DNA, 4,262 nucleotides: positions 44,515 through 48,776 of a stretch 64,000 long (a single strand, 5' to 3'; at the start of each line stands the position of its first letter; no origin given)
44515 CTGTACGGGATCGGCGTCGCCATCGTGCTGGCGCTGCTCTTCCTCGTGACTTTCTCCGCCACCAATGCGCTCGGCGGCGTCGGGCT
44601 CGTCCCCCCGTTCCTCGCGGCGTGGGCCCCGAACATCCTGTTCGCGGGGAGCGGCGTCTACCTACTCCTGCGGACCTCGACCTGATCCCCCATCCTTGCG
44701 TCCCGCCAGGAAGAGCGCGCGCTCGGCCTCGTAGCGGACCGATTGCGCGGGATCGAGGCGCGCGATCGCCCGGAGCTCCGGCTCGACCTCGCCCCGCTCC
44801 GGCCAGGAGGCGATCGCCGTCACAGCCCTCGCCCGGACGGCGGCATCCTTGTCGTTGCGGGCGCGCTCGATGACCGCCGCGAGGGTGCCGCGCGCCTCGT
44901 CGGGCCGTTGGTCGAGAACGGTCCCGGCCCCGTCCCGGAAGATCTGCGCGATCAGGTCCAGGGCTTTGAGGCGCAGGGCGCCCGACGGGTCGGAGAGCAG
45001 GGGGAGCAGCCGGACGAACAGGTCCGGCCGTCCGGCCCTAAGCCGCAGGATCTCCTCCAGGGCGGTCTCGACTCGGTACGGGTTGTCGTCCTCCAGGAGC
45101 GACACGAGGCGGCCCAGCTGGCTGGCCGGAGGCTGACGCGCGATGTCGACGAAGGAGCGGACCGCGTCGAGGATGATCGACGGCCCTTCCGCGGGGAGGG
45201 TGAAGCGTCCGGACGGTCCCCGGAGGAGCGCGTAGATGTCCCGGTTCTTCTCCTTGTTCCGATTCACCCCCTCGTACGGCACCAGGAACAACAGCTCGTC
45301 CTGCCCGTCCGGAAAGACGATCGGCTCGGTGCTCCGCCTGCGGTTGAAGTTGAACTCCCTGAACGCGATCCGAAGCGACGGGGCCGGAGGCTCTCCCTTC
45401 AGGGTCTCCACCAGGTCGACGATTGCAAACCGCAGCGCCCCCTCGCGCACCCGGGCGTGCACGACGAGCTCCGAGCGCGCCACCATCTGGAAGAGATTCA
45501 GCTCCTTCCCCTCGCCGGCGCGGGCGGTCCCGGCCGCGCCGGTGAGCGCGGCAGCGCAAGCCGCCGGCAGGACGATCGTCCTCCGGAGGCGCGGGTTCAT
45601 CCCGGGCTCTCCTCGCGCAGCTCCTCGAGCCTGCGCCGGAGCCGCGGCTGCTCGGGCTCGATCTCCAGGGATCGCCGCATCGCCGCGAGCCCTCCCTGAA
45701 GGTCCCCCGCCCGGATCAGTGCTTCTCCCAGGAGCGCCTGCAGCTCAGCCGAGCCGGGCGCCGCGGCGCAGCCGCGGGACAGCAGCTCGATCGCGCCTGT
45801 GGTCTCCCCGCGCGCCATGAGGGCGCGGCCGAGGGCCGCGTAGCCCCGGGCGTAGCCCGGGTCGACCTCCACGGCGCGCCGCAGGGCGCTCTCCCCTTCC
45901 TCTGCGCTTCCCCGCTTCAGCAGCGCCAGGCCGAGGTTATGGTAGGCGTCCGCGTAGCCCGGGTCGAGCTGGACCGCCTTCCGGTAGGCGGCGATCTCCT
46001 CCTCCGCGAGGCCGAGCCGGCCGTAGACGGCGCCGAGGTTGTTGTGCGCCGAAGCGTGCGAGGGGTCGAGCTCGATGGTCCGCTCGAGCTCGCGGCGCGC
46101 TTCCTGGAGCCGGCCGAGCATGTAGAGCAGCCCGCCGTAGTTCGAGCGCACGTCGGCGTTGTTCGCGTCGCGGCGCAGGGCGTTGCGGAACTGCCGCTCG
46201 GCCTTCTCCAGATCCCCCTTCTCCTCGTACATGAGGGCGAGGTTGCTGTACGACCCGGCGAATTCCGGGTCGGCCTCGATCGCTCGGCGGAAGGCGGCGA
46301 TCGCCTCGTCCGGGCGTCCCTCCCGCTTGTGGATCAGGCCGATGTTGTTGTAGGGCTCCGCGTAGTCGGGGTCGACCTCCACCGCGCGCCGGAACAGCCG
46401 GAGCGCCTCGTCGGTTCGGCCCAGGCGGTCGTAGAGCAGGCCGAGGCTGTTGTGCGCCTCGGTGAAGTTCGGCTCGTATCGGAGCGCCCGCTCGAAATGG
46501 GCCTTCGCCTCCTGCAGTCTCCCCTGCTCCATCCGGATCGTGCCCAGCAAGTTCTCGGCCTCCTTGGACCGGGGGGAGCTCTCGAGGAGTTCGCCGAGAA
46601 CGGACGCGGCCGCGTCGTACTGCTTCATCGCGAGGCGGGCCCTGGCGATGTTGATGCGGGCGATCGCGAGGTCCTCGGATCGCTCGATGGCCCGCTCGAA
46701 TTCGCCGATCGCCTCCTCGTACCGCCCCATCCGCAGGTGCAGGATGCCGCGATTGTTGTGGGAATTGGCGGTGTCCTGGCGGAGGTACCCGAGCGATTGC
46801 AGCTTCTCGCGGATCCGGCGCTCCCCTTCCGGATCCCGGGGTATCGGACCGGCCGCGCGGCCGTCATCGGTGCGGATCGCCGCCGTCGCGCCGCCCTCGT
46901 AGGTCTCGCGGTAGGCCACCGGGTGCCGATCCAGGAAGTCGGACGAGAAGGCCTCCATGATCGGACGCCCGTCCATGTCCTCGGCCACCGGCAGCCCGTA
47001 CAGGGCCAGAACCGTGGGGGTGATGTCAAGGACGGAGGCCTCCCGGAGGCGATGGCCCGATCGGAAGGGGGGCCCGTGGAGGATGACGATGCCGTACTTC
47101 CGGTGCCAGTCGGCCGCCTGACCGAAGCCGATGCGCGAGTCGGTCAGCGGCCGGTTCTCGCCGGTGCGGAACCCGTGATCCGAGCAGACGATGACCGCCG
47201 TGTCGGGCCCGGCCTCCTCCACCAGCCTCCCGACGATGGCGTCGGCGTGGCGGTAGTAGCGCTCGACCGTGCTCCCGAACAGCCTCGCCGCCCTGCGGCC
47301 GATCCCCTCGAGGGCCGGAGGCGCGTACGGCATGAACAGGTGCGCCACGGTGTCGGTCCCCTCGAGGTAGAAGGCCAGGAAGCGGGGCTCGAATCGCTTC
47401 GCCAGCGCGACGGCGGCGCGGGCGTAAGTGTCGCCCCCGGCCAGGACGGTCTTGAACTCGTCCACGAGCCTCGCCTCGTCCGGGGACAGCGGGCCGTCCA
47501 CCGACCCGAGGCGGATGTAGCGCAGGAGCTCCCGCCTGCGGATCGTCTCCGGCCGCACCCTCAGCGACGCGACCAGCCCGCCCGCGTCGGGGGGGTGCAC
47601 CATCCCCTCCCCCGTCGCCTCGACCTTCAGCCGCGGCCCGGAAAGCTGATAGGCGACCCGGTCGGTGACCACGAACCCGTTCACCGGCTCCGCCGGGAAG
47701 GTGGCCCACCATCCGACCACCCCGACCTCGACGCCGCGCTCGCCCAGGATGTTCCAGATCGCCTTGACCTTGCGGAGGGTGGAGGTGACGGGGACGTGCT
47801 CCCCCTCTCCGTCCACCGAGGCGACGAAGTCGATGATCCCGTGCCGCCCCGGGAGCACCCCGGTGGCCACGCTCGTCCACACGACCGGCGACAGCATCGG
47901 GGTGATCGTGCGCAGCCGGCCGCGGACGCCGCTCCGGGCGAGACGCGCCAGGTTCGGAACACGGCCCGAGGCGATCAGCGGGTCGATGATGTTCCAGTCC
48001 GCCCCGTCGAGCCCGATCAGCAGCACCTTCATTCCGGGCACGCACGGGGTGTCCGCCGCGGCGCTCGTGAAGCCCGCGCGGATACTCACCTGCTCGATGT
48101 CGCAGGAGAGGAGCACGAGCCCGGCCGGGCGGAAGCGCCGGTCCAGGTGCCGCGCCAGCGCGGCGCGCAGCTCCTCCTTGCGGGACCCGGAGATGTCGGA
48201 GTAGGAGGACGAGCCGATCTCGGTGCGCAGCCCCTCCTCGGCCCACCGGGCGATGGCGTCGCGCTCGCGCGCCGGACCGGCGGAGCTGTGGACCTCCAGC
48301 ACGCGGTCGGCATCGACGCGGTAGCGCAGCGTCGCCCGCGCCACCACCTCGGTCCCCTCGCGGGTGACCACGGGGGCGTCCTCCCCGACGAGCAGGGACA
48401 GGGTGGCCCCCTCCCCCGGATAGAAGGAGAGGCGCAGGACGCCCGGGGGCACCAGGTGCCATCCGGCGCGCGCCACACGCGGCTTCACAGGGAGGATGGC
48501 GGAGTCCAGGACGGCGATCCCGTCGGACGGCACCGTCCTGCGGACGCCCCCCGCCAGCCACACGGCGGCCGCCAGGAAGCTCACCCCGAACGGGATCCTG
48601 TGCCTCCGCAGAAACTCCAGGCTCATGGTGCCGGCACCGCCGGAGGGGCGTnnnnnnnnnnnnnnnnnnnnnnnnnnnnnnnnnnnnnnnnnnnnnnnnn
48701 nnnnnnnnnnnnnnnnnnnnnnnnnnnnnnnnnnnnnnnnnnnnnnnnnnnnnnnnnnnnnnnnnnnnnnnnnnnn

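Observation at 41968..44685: lptF and lptG encoded as a single fused 905-aa permease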

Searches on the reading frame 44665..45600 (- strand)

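Call 36: search_protein_families(library=pfam, proteins=[window:44665-45600:-], max_evalue=0.001)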
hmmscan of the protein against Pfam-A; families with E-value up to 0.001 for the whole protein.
window:44665-45600:- (312 aa): 2 families
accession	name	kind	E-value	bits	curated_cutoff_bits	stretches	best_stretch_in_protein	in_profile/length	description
PF13646.12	HEAT_2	-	1.1e-07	32.4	27.7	1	241-296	2-55/88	HEAT repeats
PF02985.28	HEAT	-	0.00075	20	23.5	0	198-221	5-28/31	HEAT repeat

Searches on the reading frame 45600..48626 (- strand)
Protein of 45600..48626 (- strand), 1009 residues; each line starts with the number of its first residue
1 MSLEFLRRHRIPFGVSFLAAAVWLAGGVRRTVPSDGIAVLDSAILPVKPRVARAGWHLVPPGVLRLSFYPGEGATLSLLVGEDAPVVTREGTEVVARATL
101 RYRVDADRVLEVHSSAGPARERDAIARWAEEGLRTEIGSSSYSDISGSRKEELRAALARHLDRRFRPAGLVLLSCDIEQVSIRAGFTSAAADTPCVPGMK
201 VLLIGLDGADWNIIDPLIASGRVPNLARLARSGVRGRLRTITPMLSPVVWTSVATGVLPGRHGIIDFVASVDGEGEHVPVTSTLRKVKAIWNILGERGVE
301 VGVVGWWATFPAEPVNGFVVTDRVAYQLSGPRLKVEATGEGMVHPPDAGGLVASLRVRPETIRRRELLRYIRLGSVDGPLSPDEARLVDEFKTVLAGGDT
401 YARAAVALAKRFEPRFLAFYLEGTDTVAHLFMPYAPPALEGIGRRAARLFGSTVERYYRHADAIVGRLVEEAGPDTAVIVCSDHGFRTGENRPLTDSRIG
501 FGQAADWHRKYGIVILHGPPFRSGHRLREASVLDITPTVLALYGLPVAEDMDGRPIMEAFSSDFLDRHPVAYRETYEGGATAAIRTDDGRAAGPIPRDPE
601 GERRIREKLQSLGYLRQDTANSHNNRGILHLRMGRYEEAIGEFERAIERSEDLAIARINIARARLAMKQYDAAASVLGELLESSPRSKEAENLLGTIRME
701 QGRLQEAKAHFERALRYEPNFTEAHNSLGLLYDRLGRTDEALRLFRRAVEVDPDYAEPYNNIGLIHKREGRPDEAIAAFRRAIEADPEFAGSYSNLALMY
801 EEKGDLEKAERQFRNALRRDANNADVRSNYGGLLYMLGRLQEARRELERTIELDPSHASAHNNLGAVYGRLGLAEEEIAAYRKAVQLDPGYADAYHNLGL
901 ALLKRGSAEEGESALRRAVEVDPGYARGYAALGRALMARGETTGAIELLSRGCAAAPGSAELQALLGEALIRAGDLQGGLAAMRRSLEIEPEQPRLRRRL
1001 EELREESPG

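Call 36: search_protein_families(library=pfam, proteins=[window:45600-48626:-], max_evalue=0.001)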
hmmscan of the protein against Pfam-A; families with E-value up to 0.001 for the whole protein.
window:45600-48626:- (1009 aa): 32 families (the best 25 are shown)
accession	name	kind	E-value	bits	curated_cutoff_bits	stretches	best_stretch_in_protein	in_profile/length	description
PF07719.23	TPR_2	-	1.2e-57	187.7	27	5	723-755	2-34/34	Tetratricopeptide repeat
PF13414.12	TPR_11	-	1.9e-55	184.8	26.8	5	833-872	3-42/42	TPR repeat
PF00515.34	TPR_1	-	3e-53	176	27.8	5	756-789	1-34/34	Tetratricopeptide repeat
PF13181.12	TPR_8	-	3.5e-52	170.6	25.7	3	756-788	1-33/34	Tetratricopeptide repeat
PF13431.12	TPR_17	-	6.2e-52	170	24.4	4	778-810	1-33/34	Tetratricopeptide repeat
PF14559.12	TPR_19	-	3.8e-45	152.5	25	6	699-756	2-59/68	Tetratricopeptide repeat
PF13432.12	TPR_16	-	6.1e-44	148.5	32.7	7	694-755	3-64/65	Tetratricopeptide repeat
PF13428.12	TPR_14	-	1.4e-38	127.7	23.5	2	927-968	2-43/44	Tetratricopeptide repeat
PF13424.12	TPR_12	-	4.6e-37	126.5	30.1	6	724-786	5-75/77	Tetratricopeptide repeat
PF01663.27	Phosphodiest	-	6.3e-31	108.7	23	1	201-489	1-224/342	Type I phosphodiesterase / nucleotide pyrophosphatase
PF13374.12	TPR_10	-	3.8e-22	78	27.5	0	790-819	2-31/42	Tetratricopeptide repeat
PF23914.1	TPR_CcmH_CycH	-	1.2e-21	77.7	42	2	746-850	40-147/158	Cytochrome c-type biogenesis protein H TPR domain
PF13174.12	TPR_6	-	3.8e-21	74.7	26.3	0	728-754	6-32/33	Tetratricopeptide repeat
PF13176.12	TPR_7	-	2.1e-19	68.3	27.9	1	724-755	1-32/36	Tetratricopeptide repeat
PF13371.12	TPR_9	-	2.7e-17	63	35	0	799-860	4-65/73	Tetratricopeptide repeat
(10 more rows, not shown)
